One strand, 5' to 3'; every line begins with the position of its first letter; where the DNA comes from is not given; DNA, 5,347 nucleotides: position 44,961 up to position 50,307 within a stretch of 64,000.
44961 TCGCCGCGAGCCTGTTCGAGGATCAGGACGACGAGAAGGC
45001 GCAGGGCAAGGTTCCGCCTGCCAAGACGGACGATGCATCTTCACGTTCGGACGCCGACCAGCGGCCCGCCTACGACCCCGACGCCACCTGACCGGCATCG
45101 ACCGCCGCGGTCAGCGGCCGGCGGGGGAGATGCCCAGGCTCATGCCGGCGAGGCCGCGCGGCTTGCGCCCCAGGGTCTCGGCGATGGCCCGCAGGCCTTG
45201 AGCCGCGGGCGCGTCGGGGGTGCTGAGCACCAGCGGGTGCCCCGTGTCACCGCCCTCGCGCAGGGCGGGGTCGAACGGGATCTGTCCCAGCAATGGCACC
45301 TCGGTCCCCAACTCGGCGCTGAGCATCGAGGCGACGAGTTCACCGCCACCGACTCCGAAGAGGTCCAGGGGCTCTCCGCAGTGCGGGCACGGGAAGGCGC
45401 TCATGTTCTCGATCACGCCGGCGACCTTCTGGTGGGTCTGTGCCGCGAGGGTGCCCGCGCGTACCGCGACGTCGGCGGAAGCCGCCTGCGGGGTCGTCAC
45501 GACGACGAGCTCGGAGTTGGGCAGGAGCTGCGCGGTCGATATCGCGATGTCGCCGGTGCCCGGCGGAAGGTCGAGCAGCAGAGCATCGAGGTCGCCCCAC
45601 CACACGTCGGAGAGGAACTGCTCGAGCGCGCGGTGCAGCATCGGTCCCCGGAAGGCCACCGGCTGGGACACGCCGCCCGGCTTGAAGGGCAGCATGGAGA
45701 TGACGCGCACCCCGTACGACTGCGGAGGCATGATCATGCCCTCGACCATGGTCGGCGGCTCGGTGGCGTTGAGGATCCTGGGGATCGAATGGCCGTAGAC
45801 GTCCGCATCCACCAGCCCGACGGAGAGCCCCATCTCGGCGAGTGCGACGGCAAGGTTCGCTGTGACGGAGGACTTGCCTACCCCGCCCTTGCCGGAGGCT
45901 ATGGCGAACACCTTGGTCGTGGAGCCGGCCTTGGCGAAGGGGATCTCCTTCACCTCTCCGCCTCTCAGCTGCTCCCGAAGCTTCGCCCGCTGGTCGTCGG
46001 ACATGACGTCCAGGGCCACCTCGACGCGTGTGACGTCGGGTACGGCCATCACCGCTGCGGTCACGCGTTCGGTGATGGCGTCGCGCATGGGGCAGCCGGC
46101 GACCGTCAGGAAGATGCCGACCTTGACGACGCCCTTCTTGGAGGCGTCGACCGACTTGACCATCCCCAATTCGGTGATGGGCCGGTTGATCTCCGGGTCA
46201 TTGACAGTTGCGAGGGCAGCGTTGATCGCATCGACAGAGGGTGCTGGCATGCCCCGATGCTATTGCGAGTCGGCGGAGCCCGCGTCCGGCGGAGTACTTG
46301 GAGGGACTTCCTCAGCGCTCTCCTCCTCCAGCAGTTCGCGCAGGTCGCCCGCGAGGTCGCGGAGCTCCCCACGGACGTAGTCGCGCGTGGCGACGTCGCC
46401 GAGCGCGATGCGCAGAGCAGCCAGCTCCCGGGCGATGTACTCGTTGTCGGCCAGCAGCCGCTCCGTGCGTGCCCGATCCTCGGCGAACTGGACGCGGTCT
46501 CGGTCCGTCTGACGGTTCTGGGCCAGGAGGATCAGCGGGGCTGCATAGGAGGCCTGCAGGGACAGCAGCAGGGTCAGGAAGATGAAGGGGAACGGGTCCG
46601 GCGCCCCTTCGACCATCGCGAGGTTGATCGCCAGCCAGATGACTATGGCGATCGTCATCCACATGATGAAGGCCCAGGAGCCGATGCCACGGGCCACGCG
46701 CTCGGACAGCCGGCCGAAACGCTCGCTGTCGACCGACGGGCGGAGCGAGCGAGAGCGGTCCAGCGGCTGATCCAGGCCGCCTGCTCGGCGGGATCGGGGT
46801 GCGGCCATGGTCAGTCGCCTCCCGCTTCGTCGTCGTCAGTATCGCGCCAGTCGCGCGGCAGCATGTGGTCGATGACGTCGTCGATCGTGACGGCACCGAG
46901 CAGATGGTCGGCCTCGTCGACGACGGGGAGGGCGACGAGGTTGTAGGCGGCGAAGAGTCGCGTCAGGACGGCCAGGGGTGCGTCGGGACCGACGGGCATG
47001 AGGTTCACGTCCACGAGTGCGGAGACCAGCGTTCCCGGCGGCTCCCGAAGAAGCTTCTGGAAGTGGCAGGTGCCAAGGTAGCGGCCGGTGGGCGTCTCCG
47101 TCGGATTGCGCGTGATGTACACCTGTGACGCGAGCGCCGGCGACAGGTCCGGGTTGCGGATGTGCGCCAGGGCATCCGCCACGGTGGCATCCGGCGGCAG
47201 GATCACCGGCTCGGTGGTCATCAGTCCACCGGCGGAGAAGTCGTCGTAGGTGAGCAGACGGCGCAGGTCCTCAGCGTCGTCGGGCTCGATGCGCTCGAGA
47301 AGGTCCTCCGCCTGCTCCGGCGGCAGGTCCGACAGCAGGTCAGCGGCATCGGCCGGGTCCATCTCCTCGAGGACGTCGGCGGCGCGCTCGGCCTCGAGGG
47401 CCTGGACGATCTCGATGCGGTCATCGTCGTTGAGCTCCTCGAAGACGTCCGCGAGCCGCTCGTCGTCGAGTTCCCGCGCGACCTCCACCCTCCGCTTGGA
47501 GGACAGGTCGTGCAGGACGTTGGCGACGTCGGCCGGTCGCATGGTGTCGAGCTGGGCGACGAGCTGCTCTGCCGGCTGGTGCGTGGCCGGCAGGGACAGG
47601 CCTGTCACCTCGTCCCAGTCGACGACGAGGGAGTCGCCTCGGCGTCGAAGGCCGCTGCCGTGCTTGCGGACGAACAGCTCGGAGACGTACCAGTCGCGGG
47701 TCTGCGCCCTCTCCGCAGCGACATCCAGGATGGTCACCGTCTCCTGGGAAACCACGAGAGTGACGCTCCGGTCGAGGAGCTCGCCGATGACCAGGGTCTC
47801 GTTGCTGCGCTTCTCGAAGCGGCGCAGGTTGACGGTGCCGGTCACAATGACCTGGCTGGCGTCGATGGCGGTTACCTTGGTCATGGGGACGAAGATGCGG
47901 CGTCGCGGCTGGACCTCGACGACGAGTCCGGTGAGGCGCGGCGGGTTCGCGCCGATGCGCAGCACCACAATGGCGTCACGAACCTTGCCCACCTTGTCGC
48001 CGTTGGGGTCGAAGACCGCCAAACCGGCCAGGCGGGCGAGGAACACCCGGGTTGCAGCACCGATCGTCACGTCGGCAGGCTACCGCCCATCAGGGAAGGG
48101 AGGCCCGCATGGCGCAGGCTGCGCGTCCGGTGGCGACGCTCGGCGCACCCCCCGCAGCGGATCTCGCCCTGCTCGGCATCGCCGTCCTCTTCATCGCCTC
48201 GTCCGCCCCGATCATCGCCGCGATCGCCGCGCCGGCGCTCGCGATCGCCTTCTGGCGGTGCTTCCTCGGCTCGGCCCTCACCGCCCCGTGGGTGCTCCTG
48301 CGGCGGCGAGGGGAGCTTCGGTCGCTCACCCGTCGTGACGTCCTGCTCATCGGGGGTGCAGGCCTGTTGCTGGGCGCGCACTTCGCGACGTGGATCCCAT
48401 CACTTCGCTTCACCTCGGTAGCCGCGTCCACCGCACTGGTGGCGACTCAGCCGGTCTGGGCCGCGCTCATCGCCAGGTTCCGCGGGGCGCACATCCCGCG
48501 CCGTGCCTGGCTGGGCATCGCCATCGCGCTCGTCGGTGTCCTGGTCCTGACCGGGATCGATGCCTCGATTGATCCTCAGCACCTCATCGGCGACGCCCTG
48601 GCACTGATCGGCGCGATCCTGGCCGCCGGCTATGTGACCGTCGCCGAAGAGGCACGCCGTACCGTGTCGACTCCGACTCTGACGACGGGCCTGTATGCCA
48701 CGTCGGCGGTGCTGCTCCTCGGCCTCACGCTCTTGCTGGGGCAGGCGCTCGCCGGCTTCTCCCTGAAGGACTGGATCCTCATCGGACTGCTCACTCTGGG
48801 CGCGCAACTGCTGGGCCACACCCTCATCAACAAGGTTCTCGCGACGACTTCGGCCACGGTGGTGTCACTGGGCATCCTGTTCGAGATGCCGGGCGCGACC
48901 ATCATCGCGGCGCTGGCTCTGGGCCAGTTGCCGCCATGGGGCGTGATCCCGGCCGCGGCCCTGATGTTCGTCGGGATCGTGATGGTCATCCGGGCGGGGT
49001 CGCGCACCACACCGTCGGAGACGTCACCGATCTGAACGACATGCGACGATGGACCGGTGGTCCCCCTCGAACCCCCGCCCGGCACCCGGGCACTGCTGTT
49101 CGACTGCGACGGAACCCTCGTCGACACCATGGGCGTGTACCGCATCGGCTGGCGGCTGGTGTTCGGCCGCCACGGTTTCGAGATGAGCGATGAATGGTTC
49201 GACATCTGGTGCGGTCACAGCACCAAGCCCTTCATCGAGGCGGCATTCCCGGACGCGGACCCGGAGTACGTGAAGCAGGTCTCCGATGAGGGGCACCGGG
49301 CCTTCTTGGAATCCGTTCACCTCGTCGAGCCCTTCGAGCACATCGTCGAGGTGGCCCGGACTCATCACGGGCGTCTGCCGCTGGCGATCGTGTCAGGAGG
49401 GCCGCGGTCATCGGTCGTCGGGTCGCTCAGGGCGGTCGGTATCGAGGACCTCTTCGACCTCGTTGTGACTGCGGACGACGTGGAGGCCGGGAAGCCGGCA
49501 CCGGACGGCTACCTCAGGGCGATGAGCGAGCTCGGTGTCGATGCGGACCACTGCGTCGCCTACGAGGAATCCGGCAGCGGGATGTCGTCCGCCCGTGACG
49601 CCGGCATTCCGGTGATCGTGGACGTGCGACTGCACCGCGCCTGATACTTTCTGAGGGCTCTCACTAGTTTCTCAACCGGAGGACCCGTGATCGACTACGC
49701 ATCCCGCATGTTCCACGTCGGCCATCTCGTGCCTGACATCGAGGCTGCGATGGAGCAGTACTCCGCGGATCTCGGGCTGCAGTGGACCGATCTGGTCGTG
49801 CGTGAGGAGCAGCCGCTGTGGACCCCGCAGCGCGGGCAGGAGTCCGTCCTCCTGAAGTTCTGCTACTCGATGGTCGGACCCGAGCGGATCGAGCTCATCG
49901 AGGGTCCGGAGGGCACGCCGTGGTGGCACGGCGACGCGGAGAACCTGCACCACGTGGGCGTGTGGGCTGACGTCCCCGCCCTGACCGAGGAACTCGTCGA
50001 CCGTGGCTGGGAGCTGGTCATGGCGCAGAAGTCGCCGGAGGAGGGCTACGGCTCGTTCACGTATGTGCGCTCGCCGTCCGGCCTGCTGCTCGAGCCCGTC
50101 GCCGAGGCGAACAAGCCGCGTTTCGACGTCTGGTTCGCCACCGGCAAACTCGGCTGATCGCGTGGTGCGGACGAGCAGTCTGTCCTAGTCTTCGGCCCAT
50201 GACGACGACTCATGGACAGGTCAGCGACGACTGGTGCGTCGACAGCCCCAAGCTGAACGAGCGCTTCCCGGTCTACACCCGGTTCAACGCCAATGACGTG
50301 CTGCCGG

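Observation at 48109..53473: Seven-gene co-directional unit built around an ATP-grasp-less swivel-histidine (RPH/PpsA-like) protein flanked by three VOC proteins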

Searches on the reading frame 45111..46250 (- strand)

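Call 84: search_protein_families(library=pfam, proteins=[window:45111-46250:-], max_evalue=0.001)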
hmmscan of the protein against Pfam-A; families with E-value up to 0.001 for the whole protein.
window:45111-46250:- (379 aa): 7 families
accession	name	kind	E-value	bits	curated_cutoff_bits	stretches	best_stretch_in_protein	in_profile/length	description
PF10609.15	ParA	-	2.4e-80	270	27.1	1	112-360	3-245/246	NUBPL iron-transfer P-loop NTPase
PF01883.24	FeS_assembly_P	-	3.7e-17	62.8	23.5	1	7-78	2-73/73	Iron-sulfur cluster assembly protein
PF01656.29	CbiA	-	5.9e-13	49.3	25.4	1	116-154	2-40/125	CobQ/CobB/MinD/ParA nucleotide binding domain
PF13614.12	AAA_31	-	4.3e-08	33.7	27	1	112-151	1-40/177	AAA domain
PF09140.17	MipZ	-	5.4e-06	26.3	20.7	1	115-162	3-50/262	ATPase MipZ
PF02374.21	ArsA_ATPase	-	8.2e-06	25.7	24.3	1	117-161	5-48/305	Anion-transporting ATPase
PF00142.24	Fer4_NifH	-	2.3e-05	24.5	25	1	119-170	6-57/271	4Fe-4S iron sulfur cluster binding proteins, NifH/frxC family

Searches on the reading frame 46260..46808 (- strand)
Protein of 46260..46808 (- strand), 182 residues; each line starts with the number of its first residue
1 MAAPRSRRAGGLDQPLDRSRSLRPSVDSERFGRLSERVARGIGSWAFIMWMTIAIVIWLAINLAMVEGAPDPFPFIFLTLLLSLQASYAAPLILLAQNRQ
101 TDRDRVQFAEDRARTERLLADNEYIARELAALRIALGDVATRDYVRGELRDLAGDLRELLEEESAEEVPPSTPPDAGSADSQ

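Call 84: search_protein_families(library=pfam, proteins=[window:46260-46808:-], max_evalue=0.001)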
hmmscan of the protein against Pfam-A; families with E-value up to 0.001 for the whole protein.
window:46260-46808:- (182 aa): 1 family
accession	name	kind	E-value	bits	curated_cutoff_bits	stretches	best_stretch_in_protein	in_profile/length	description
PF06210.16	DUF1003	-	2.5e-31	108.3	27.4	1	42-143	1-103/103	Protein of unknown function (DUF1003)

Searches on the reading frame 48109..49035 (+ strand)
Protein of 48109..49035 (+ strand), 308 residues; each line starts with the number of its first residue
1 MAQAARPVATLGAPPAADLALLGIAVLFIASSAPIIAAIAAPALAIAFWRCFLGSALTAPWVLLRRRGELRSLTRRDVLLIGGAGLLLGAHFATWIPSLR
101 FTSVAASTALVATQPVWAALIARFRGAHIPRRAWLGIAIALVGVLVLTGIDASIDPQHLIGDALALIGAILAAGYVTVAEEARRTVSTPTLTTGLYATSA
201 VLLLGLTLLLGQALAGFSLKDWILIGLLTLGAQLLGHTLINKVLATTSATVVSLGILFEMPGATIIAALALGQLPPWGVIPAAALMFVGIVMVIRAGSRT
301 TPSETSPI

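Call 3: search_protein_families(library=pfam, proteins=[window:48109-49035:+], max_evalue=0.01)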
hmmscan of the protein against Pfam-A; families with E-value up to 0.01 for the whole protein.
window:48109-49035:+ (308 aa): 1 family
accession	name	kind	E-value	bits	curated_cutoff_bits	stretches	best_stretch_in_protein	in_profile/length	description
PF00892.27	EamA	-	1.3e-20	74.5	28.2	2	21-148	5-134/135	EamA-like transporter family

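Call 4: search_protein_families(library=ncbifam, proteins=[window:48109-49035:+], max_evalue=0.01)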
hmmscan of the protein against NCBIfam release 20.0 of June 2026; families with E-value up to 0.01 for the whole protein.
window:48109-49035:+ (308 aa): 3 families
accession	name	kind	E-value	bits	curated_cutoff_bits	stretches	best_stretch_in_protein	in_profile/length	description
NF008432.0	PRK11272.1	equivalog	0.0001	21.6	270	1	40-216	35-202/294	drug/metabolite exporter YedA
NF011625.2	PRK15051.1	equivalog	0.00069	19.8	92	1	76-148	35-108/111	4-amino-4-deoxy-L-arabinose-phosphoundecaprenol flippase subunit ArnE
NF041076.1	cyt_b_SoxC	equivalog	0.003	16.5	740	1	223-273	114-163/542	proton pump complex cytochrome B SoxC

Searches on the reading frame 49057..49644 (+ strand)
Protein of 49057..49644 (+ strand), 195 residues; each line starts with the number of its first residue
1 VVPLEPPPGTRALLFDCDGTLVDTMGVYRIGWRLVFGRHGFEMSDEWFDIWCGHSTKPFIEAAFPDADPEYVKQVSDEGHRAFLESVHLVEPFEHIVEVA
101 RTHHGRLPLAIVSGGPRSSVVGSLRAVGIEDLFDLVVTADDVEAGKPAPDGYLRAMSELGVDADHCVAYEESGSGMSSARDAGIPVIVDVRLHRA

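Call 3: search_protein_families(library=pfam, proteins=[window:49057-49644:+], max_evalue=0.01)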
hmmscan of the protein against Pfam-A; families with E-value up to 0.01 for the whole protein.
window:49057-49644:+ (195 aa): 3 families
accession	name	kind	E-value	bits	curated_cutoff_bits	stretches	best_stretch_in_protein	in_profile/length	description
PF13419.12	HAD_2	-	6.7e-27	95.2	23.8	1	13-187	1-176/178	Haloacid dehalogenase-like hydrolase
PF00702.32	Hydrolase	-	8.9e-22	78.9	26.4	1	11-183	2-191/191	haloacid dehalogenase-like hydrolase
PF12710.13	HAD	-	1.3e-07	32.7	27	1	14-169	2-178/189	haloacid dehalogenase-like hydrolase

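Call 4: search_protein_families(library=ncbifam, proteins=[window:49057-49644:+], max_evalue=0.01)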
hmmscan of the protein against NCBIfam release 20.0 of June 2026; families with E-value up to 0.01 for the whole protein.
window:49057-49644:+ (195 aa): 30 families (the best 25 are shown)
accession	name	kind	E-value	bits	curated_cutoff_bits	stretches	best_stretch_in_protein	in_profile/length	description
NF008000.0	PRK10725.1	equivalog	1e-27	97.5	215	1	12-192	7-187/188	fructose-1-phosphate/6-phosphogluconate phosphatase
TIGR02009.1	PGMB-YQAB-SF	subfamily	9.5e-26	91.1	153.35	1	11-187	2-184/186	beta-phosphoglucomutase family hydrolase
NF053653.1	InDiPhoBT2121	equivalog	1.2e-17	64.2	245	1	11-187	2-184/216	inorganic diphosphatase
TIGR01990.1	bPGM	equivalog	5.3e-16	59.1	189.4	1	11-187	2-184/187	beta-phosphoglucomutase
NF008610.0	PRK11587.1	equivalog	2.4e-15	56.5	282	1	11-188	4-180/219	sugar phosphatase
NF008087.0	PRK10826.1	equivalog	5.1e-15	55.7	191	1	11-188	8-190/222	hexitol phosphatase HxpB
TIGR01509.1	HAD-SF-IA-v3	subfamily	1.7e-14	54.2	29.4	1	125-188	92-153/154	HAD-IA family hydrolase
NF007854.0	PRK10563.1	equivalog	3.3e-14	53.1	211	1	11-187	5-183/221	6-phosphogluconate phosphatase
NF009804.0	PRK13288.1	equivalog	3.4e-14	52.8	218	1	11-181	4-173/215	pyrophosphatase PpaX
NF009697.0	PRK13222.1-4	equivalog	4.3e-13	49.1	327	1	10-187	7-191/232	phosphoglycolate phosphatase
TIGR01454.1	AHBA_synth_RP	hypoth_equivalog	1.1e-12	48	246.65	1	14-187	2-172/205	AHBA synthesis associated protein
NF046057.1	bifunc_MtlD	equivalog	1.1e-12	47.3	800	1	124-187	126-190/683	bifunctional mannitol-1-phosphate dehydrogenase/phosphatase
TIGR01449.2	PGP_bact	equivalog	1.5e-12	47.6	180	1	14-188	2-183/213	phosphoglycolate phosphatase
TIGR01428.1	HAD_type_II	equivalog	3.2e-12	46.9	125.4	1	11-187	2-188/197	haloacid dehalogenase type II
TIGR02253.1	CTE7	subfamily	3.2e-12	46.7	169.75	1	106-167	109-171/221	TIGR02253 family HAD-type hydrolase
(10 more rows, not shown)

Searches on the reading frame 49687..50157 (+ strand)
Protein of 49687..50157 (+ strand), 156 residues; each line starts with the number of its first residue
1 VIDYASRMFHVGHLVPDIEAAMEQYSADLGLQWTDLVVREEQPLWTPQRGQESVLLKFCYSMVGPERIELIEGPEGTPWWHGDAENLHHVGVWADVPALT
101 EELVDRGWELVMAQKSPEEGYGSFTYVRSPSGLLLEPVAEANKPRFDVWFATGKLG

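Call 3: search_protein_families(library=pfam, proteins=[window:49687-50157:+], max_evalue=0.01)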
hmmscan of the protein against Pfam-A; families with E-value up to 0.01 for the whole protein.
window:49687-50157:+ (156 aa): 3 families
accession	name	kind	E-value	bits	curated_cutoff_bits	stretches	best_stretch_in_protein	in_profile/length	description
PF13669.12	Glyoxalase_4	-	3.3e-16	60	27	1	10-119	2-102/109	Glyoxalase/Bleomycin resistance protein/Dioxygenase superfamily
PF00903.31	Glyoxalase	-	5e-05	24.1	20.6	1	8-136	2-120/121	Glyoxalase/Bleomycin resistance protein/Dioxygenase superfamily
PF13468.12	Glyoxalase_3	-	0.0072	16.8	25.1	0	10-35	3-28/176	Glyoxalase-like domain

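Call 4: search_protein_families(library=ncbifam, proteins=[window:49687-50157:+], max_evalue=0.01)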
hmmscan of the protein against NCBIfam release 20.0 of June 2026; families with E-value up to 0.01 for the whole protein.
window:49687-50157:+ (156 aa): 1 family
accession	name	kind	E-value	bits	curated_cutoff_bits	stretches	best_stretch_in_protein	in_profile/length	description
TIGR02295.1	HpaD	equivalog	0.0096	15.1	321.4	0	6-44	138-177/298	3,4-dihydroxyphenylacetate 2,3-dioxygenase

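Call 54: search_solved_structures(query=window:49687-50154:+, max_evalue=0.01)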
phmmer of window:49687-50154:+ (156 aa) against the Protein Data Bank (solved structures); distinct sequences matched with E-value up to 0.01: 1.
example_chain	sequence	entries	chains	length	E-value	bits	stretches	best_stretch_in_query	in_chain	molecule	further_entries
3gm5_A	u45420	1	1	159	6.5e-05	25.8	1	9-129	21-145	Lactoylglutathione lyase and related lyases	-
